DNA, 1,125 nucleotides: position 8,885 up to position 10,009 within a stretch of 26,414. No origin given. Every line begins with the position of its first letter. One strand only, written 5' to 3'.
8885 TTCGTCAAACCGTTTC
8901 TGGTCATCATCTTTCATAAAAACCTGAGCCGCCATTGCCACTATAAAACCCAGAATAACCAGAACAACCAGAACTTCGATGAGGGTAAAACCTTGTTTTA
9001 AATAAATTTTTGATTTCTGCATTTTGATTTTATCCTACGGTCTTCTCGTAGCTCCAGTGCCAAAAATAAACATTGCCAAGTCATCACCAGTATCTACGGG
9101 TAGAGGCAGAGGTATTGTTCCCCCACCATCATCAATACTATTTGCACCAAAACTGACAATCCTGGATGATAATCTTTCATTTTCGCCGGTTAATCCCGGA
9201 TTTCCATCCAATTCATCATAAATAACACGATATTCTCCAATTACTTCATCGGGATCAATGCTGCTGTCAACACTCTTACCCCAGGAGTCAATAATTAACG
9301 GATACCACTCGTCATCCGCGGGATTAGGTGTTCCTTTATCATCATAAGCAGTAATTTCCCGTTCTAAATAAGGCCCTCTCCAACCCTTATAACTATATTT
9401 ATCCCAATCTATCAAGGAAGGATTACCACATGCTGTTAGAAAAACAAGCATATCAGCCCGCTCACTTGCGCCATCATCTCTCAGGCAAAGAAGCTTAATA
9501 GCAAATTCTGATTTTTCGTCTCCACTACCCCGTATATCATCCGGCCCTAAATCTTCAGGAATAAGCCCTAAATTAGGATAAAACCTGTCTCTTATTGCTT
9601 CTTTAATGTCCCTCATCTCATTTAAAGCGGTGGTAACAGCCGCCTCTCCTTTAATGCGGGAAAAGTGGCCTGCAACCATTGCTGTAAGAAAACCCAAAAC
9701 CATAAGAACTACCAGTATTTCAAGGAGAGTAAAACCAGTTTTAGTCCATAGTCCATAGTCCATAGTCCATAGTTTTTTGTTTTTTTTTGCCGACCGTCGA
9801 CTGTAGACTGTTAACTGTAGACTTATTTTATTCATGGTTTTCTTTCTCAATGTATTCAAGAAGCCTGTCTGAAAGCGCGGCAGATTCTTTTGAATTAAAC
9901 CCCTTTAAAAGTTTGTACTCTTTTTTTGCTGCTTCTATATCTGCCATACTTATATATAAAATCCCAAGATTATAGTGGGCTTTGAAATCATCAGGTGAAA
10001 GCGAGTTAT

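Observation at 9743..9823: Perfect heptanucleotide repeat (ATGGACT)4 forming the start/leader of a pseudopilin, preceded by a 14-bp tandem duplication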

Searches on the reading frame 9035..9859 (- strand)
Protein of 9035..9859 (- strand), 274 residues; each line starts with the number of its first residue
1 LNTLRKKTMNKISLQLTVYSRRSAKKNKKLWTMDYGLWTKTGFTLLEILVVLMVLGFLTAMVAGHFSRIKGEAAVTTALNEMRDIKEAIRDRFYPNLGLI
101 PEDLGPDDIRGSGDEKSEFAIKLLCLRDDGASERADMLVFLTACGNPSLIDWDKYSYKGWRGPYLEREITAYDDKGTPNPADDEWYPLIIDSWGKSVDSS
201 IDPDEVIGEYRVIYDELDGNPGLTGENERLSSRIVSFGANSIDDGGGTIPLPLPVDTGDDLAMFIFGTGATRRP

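Call 7: search_protein_families(library=pfam, proteins=[window:9035-9859:-], max_evalue=0.01)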
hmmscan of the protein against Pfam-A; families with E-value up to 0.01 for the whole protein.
window:9035-9859:- (274 aa): 1 family
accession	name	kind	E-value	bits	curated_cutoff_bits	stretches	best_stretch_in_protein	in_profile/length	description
PF07963.17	N_methyl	-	0.00038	20.4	21.2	1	41-62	5-26/27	Prokaryotic N-terminal methylation motif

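Call 9: find_homologous_proteins(query=window:9035-9763:-)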
Query window:9035-9763:- (242 aa): 47 proteins with E <= 0.001 among 586 candidates.
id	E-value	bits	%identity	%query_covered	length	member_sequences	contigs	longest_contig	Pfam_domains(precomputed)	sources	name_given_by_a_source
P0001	1.8e-160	550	100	100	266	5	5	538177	-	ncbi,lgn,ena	-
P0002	6.5e-128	444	82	98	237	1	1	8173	PF07963.18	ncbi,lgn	ncbi:MAG: type II secretion system protein [bacterium]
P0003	2.0e-123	429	80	98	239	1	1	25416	PF07963.18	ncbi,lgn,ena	-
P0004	2.6e-97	343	67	96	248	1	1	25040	-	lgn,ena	-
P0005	2.8e-72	261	58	97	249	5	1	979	-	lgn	-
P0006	6.6e-61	224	50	98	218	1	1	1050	PF07963.18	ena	-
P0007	1.2e-57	213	45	98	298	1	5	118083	PF07963.18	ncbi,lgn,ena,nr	ncbi:MAG: type II secretion system protein [Candidatus Omnitrophica bacterium]|nr:type II secretion 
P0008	1.2e-57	213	48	98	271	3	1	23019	PF07963.18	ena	-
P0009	1.0e-55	207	69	55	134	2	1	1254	-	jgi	-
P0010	6.9e-52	195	45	96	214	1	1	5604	PF07963.18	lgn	-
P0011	8.5e-52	194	51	85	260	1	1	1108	PF07963.18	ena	-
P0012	1.4e-51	193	46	95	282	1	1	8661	PF07963.18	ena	-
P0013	7.5e-51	191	48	88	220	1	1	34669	-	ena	-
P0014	6.8e-49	185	47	97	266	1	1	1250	-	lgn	-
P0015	1.3e-48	184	40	100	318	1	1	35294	PF07963.18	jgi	-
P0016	1.3e-47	181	40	98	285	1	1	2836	PF07963.18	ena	-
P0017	2.5e-47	180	44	97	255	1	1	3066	PF07963.18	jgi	-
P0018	3.9e-47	179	39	98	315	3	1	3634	PF07963.18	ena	-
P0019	2.8e-45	173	46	96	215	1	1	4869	PF07963.18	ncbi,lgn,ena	-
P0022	2.1e-38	150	37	97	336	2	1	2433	PF07963.18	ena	-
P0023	2.6e-38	150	38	97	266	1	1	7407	PF07963.18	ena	-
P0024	9.9e-37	145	41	96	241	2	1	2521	PF07963.18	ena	-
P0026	9.4e-36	142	39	100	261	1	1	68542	-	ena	-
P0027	1.2e-35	141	38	97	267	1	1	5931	PF07963.18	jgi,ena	-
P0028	1.7e-35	141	40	99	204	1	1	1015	PF07963.18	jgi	-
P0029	4.0e-35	140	42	98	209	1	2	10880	PF07963.18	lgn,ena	-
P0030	1.6e-34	138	36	97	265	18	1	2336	PF07963.18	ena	-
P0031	4.6e-34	136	36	97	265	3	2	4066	PF07963.18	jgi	jgi:prepilin-type N-terminal cleavage/methylation domain-containing protein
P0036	2.5e-30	124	32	96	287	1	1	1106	PF07963.18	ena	-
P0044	9.1e-26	109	39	97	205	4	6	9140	PF07963.18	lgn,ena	-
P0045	2.6e-21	94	34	97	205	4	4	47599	PF07963.18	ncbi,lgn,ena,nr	ncbi:prepilin-type N-terminal cleavage/methylation domain-containing protein [Candidatus Aerophobete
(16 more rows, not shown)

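Call 11: list_cluster_members(proteins=[P0001])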
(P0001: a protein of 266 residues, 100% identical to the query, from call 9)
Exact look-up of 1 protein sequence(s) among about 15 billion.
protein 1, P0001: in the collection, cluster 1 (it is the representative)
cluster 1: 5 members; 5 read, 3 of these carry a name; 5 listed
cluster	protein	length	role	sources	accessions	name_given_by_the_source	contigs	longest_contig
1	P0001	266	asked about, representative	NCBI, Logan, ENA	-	-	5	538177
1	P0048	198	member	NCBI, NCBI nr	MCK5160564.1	MAG: type II secretion system protein, partial [Candidatus Aureabacteria bacterium] | type II secretion system protein [Candidatus Auribacterota bacterium]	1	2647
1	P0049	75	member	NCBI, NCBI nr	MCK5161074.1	MAG: hypothetical protein KAQ99_05815, partial [Candidatus Aureabacteria bacterium] | hypothetical protein [Candidatus Auribacterota bacterium]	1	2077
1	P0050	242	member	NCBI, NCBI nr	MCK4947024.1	MAG: type II secretion system protein [Candidatus Aureabacteria bacterium] | type II secretion system protein [Candidatus Auribacterota bacterium]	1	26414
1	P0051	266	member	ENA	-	-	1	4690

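Call 13: find_encoding_contigs(protein=P0001, flank=3000, max_places=10)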
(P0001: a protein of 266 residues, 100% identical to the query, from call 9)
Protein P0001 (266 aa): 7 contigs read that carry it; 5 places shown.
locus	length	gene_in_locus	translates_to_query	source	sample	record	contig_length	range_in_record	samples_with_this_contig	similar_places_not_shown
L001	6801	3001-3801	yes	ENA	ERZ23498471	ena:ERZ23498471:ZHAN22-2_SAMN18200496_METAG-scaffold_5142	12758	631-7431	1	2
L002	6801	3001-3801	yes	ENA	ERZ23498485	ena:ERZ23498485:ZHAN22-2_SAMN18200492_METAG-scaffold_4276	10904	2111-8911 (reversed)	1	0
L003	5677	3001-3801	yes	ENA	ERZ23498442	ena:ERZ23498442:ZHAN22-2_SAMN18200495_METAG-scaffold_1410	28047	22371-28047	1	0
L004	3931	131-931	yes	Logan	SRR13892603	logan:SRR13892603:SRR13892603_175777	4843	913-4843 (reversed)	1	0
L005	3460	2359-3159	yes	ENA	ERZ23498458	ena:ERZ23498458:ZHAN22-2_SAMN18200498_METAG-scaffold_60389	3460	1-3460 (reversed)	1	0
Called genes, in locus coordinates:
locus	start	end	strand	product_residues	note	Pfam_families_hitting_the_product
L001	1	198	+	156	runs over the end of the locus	PF01325:Fe_dep_repress, PF02742:Fe_dep_repr_C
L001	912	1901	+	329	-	PF07963:N_methyl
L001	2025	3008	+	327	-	PF13174:TPR_6 (faint), PF13428:TPR_14 (faint), PF13432:TPR_16 (weak), PF00515:TPR_1 (weak), PF07719:TPR_2 (weak), PF13181:TPR_8 (weak), PF13414:TPR_11 (weak), PF14559:TPR_19 (weak), +2 more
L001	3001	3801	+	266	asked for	-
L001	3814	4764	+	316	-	PF07963:N_methyl (weak)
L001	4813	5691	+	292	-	-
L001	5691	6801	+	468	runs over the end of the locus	PF05137:PilN (weak)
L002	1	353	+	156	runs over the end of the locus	PF01325:Fe_dep_repress, PF02742:Fe_dep_repr_C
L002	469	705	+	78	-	-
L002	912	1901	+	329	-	PF07963:N_methyl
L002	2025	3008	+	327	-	PF13174:TPR_6 (faint), PF13428:TPR_14 (faint), PF13432:TPR_16 (weak), PF00515:TPR_1 (weak), PF07719:TPR_2 (weak), PF13181:TPR_8 (weak), PF13414:TPR_11 (weak), PF14559:TPR_19 (weak), +2 more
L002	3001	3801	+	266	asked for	-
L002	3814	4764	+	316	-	PF07963:N_methyl (weak)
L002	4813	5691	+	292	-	-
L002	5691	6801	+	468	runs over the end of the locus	PF05137:PilN (weak)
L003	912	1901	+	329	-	PF07963:N_methyl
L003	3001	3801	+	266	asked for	-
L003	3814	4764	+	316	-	PF07963:N_methyl (weak)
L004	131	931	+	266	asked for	-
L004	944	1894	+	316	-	PF07963:N_methyl (weak)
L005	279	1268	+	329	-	PF07963:N_methyl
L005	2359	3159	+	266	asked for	-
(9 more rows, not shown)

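Call 14: find_encoding_contigs(protein=P0026, flank=6000, max_places=4)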
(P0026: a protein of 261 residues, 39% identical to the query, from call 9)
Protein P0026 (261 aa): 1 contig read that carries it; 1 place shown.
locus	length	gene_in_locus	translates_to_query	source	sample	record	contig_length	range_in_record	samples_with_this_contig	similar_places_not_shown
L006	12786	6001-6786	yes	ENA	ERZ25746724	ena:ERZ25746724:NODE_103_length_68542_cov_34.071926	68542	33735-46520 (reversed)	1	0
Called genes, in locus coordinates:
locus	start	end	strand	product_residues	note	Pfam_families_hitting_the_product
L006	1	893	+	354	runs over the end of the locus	-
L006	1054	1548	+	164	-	PF01325:Fe_dep_repress, PF02742:Fe_dep_repr_C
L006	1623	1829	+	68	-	-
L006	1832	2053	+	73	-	-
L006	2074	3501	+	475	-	PF25575:TPR_BSK1_C (weak), PF13414:TPR_11 (weak), PF13432:TPR_16 (weak), PF00515:TPR_1, PF07719:TPR_2 (weak), PF13414:TPR_11, PF13432:TPR_16, PF14559:TPR_19, +16 more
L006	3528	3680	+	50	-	-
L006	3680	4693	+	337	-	PF04055:Radical_SAM, PF13186:SPASM (weak)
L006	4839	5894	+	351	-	PF07963:N_methyl (weak)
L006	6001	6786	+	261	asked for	-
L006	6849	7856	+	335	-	PF01278:Omptin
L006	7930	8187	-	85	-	-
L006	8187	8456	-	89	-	PF04014:MazE_antitoxin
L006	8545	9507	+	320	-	PF07963:N_methyl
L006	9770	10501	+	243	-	-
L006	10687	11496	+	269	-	-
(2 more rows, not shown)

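Call 15: find_encoding_contigs(protein=P0015, flank=6000, max_places=4)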
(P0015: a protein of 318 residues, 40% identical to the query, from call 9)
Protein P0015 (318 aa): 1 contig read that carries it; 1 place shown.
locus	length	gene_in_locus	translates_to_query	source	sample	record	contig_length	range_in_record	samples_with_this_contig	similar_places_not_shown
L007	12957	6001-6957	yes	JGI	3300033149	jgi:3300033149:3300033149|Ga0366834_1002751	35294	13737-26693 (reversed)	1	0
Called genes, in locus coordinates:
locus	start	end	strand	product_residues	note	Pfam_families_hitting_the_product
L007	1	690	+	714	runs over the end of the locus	PF00009:GTP_EFTU (faint), PF01926:MMR_HSR1, PF02421:FeoB_N, PF09439:SRPRB (weak), PF17910:FeoB_Cyto, PF07670:Gate, PF07664:FeoB_C, PF07670:Gate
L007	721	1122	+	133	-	PF02579:Nitro_FeMo-Co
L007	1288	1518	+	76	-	-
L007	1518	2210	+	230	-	PF12672:DUF3793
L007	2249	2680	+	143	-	PF00258:Flavodoxin_1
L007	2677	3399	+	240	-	PF02535:Zip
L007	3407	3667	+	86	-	-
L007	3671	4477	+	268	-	PF10670:DUF4198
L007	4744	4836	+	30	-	-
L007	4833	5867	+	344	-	-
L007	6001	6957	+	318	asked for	PF07963:N_methyl (weak)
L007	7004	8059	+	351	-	PF07963:N_methyl (weak)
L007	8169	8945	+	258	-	-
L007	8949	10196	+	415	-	PF05137:PilN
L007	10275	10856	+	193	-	PF04350:PilO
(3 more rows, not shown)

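Call 33: find_encoding_contigs(protein=P0002, flank=3000, max_places=2)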
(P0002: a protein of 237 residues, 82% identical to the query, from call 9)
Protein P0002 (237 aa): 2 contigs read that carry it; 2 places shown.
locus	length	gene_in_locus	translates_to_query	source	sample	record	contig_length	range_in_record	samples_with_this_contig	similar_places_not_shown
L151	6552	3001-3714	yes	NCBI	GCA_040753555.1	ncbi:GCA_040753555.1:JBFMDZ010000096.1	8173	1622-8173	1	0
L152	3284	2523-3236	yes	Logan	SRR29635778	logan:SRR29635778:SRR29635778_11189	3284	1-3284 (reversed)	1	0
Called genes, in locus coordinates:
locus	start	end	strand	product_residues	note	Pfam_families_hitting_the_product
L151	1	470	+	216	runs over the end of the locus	PF01209:Ubie_methyltran, PF13489:Methyltransf_23, PF08241:Methyltransf_11, PF08242:Methyltransf_12, PF13649:Methyltransf_25, PF13847:Methyltransf_31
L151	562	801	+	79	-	-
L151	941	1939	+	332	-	PF07963:N_methyl (weak)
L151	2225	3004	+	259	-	PF13428:TPR_14 (faint), PF13432:TPR_16, PF13181:TPR_8 (faint), PF14559:TPR_19, PF13431:TPR_17 (weak), PF00515:TPR_1 (weak), PF07719:TPR_2 (weak), PF13174:TPR_6 (weak), +3 more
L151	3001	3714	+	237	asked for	PF07963:N_methyl (weak)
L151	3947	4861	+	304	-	PF07963:N_methyl (weak)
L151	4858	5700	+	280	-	-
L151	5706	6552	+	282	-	?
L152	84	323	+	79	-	-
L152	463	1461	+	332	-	PF07963:N_methyl (weak)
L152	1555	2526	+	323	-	PF13181:TPR_8 (faint), PF13371:TPR_9 (faint), PF13432:TPR_16, PF14559:TPR_19, PF13431:TPR_17 (weak), PF00515:TPR_1 (weak), PF07719:TPR_2 (weak), PF13174:TPR_6 (weak), +3 more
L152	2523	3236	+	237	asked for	PF07963:N_methyl (weak)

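Call 34: find_encoding_contigs(protein=P0003, flank=3000, max_places=2)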
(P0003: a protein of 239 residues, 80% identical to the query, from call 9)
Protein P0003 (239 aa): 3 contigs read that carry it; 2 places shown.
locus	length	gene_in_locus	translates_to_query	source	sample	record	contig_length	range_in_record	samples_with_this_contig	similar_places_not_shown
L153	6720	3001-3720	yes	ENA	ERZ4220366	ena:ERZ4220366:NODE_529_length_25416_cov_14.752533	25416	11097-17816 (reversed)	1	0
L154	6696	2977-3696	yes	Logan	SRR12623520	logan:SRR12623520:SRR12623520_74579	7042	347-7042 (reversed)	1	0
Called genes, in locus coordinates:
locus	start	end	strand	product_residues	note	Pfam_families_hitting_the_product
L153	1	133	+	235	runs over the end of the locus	PF02535:Zip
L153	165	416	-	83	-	PF05016:ParE_toxin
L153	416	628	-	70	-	PF18506:RelB-like (weak)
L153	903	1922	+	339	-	PF07963:N_methyl (weak)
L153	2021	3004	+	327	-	PF00515:TPR_1 (faint), PF13414:TPR_11 (faint), PF13174:TPR_6 (faint), PF13424:TPR_12 (faint), PF13428:TPR_14 (faint), PF13432:TPR_16 (weak), PF14559:TPR_19 (weak), PF14559:TPR_19 (weak), +3 more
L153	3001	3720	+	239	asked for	PF07963:N_methyl (weak)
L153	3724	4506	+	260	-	PF07963:N_methyl, PF08334:T2SSG (weak)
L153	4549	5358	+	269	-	-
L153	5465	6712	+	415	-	PF05137:PilN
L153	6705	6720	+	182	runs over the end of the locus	PF04350:PilO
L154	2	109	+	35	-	?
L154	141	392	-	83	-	PF05016:ParE_toxin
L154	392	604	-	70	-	PF18506:RelB-like (weak)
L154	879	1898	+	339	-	PF07963:N_methyl (weak)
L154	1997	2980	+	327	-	PF00515:TPR_1 (faint), PF13414:TPR_11 (faint), PF13174:TPR_6 (faint), PF13424:TPR_12 (faint), PF13428:TPR_14 (faint), PF13432:TPR_16 (weak), PF14559:TPR_19 (weak), PF14559:TPR_19 (weak), +3 more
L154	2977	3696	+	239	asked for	PF07963:N_methyl (weak)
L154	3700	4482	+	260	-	PF07963:N_methyl, PF08334:T2SSG (weak)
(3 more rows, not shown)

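Call 36: find_encoding_contigs(protein=P0004, flank=3000, max_places=2)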
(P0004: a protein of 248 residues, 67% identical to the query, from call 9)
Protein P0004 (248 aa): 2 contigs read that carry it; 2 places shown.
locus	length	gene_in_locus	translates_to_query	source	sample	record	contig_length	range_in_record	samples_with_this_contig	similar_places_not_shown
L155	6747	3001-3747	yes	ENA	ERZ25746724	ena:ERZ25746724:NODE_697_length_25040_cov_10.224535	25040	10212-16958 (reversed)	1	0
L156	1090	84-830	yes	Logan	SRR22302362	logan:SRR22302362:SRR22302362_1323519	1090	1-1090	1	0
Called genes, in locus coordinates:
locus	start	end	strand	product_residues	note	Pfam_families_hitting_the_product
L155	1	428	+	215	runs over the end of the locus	PF02663:FmdE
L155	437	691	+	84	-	-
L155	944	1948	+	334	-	PF07963:N_methyl (weak)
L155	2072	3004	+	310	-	PF13428:TPR_14 (faint), PF13174:TPR_6 (faint), PF13432:TPR_16 (weak), PF00515:TPR_1, PF07719:TPR_2 (weak), PF13181:TPR_8 (weak), PF13414:TPR_11, PF14559:TPR_19 (weak), +2 more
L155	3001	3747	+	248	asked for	-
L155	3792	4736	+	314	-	PF07963:N_methyl (weak)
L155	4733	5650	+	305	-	-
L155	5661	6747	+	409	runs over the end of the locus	PF05137:PilN (weak)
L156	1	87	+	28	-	?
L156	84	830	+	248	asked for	-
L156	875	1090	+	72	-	?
